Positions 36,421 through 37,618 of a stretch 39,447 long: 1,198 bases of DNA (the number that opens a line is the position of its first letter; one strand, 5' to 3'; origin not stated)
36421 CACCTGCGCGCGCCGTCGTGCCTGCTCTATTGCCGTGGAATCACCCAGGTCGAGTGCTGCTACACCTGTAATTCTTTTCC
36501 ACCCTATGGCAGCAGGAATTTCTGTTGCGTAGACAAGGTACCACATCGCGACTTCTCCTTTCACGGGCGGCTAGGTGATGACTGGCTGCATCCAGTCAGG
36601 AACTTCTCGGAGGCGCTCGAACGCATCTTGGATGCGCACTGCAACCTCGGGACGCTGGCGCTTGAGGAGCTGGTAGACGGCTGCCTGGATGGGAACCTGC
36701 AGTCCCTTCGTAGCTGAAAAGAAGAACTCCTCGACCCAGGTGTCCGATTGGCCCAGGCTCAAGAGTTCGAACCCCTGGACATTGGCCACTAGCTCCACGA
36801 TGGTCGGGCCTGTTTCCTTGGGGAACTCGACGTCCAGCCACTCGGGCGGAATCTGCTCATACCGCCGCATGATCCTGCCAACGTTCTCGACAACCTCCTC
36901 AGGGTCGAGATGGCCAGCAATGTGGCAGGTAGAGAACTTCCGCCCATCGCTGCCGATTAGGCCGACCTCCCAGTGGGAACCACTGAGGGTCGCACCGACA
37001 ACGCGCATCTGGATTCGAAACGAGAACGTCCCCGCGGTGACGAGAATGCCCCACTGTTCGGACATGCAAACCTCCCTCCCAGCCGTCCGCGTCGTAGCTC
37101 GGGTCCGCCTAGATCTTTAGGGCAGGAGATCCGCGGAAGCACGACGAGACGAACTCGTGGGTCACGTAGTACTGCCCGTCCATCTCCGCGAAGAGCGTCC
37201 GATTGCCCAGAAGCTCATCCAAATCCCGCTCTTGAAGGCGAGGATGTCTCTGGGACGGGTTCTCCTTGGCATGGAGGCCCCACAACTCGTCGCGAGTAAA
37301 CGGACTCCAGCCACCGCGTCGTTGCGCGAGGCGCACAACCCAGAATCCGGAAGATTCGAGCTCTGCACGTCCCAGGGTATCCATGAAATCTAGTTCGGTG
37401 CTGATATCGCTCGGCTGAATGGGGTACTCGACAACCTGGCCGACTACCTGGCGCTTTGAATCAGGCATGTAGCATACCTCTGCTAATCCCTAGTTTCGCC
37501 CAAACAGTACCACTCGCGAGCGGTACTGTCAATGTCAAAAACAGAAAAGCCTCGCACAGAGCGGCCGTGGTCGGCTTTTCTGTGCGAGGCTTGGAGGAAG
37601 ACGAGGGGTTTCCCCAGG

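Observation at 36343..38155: GC-rich four-gene orphan island with its own regulatory architecture: best candidate for an undescribed system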

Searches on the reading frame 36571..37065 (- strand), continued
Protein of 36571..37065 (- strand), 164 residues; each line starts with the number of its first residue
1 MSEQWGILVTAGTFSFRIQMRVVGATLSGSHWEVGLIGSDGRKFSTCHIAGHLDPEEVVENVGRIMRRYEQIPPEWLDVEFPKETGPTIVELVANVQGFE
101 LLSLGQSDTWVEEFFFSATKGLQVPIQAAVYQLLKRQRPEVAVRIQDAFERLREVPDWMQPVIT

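Call 91: search_protein_families(library=padloc, proteins=[P0012, P0010, P0011], max_evalue=1)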
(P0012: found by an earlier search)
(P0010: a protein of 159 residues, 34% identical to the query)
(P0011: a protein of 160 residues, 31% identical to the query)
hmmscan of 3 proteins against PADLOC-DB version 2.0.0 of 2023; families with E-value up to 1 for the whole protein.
P0012 (224 aa): 0 families

P0010 (159 aa): 1 family
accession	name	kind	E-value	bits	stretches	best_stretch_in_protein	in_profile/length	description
PDLC03831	BovA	-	0.035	10.6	1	86-134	345-393/720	-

P0011 (160 aa): 0 families

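Call 100: search_dna_similar(query=window:36571-37065:-, collection=phages, mode=protein, max_evalue=0.1, max_rows=8)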
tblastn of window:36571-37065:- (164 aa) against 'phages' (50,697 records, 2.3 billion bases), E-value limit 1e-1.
No match.

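Call 113: search_dna_similar(query=P0010, collection=plasmids, mode=protein, max_evalue=0.1, max_rows=8)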
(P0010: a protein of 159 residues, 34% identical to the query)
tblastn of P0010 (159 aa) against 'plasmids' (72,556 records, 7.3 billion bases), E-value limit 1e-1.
No match.

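Call 114: search_dna_similar(query=P0010, collection=phages, mode=protein, max_evalue=0.1, max_rows=8)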
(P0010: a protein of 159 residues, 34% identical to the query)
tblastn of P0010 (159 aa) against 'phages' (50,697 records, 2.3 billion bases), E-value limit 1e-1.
No match.

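Call 115: search_dna_similar(query=P0011, collection=phages, mode=protein, max_evalue=0.1, max_rows=8)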
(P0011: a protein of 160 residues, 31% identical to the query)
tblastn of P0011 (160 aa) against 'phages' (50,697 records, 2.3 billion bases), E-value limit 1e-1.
No match.

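Call 116: search_protein_families(library=pfam, proteins=[P0010, P0011, L003:2476-2688:+], max_evalue=1)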
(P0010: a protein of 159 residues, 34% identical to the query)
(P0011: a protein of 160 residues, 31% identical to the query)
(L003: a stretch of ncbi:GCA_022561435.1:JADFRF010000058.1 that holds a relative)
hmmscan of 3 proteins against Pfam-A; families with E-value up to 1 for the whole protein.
P0010 (159 aa): 1 family
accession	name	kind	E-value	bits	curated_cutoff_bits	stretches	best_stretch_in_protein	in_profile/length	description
PF09509.15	Hypoth_Ymh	-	0.06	13.7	25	1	58-117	3-57/119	Protein of unknown function (Hypoth_ymh)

P0011 (160 aa): 0 families

L003:2476-2688:+ (70 aa): 0 families

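Call 117: search_protein_families(library=phrogs, proteins=[P0010, P0011, P0012], max_evalue=1)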
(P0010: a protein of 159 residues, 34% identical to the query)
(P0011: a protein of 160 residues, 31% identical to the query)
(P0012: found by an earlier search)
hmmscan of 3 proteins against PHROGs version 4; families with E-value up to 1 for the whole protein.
P0010 (159 aa): 0 families

P0011 (160 aa): 1 family
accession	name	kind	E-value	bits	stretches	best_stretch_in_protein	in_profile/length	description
phrog_34191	-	unknown function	0.0096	16.9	1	65-119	29-82/107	-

P0012 (224 aa): 0 families

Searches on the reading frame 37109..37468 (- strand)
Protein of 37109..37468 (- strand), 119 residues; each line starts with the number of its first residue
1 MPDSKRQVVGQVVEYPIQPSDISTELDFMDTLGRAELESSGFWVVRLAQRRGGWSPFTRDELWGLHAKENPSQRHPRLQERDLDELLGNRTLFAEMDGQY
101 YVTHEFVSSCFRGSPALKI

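Call 4: search_protein_families(library=pfam, proteins=[window:37109-37468:-], max_evalue=1)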
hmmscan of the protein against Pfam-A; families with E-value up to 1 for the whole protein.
window:37109-37468:- (119 aa): 0 families

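Call 5: search_protein_families(library=padloc, proteins=[window:37109-37468:-], max_evalue=1)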
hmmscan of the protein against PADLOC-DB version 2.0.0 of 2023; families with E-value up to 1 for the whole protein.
window:37109-37468:- (119 aa): 0 families

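Call 6: search_protein_families(library=phrogs, proteins=[window:37109-37468:-], max_evalue=1)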
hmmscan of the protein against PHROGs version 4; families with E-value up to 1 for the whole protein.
window:37109-37468:- (119 aa): 0 families

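Call 7: search_protein_families(library=ncbifam, proteins=[window:37109-37468:-], max_evalue=1)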
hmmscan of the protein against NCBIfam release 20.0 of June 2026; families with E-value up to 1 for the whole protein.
window:37109-37468:- (119 aa): 0 families

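Call 18: find_homologous_proteins(query=window:37109-37468:-, max_evalue=0.01)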
Query window:37109-37468:- (119 aa): 1 proteins with E <= 0.01 among 3 candidates.
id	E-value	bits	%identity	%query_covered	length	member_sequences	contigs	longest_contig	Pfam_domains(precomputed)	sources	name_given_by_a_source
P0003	1.8e-75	269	100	100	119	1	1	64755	-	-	-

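Call 32: search_solved_structures(query=window:37109-37468:-, max_evalue=10)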
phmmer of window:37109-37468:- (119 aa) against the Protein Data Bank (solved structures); distinct sequences matched with E-value up to 10: 5.
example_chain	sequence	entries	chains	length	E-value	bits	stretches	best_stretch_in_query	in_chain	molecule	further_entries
8ab1_C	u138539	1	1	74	0.28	14.6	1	7-54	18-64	Type II secretion system protein M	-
8ab1_B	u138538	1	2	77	0.3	14.4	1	7-54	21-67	Type II secretion system protein M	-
8a9x_A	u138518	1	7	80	0.33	14.3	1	7-54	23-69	Type II secretion system protein M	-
7ze0_A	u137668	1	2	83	0.35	14.2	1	7-54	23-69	Type II secretion system protein M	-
7ldq_A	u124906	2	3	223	0.75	13.2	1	36-103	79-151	NAD(P)H-dependent oxidoreductase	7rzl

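Call 41: find_related_loci(query=window:37109-37468:-, collection=viral_contigs, flank=5000)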
Query window:37109-37468:- (119 aa) in viral_contigs; peptide patterns used: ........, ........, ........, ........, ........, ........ (x = any residue, [..] = any of these).
7 stretches matched a pattern, but none encodes a relative of the query by tblastn (E <= 1e-3).

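Call 67: search_dna_similar(query=window:37109-37468:-, collection=plasmids, mode=protein, max_evalue=0.1, max_rows=8)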
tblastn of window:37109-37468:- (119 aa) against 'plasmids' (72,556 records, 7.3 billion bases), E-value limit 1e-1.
No match.

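Call 99: search_dna_similar(query=window:37109-37468:-, collection=phages, mode=protein, max_evalue=0.1, max_rows=8)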
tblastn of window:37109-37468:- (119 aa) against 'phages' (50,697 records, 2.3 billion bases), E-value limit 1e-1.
No match.
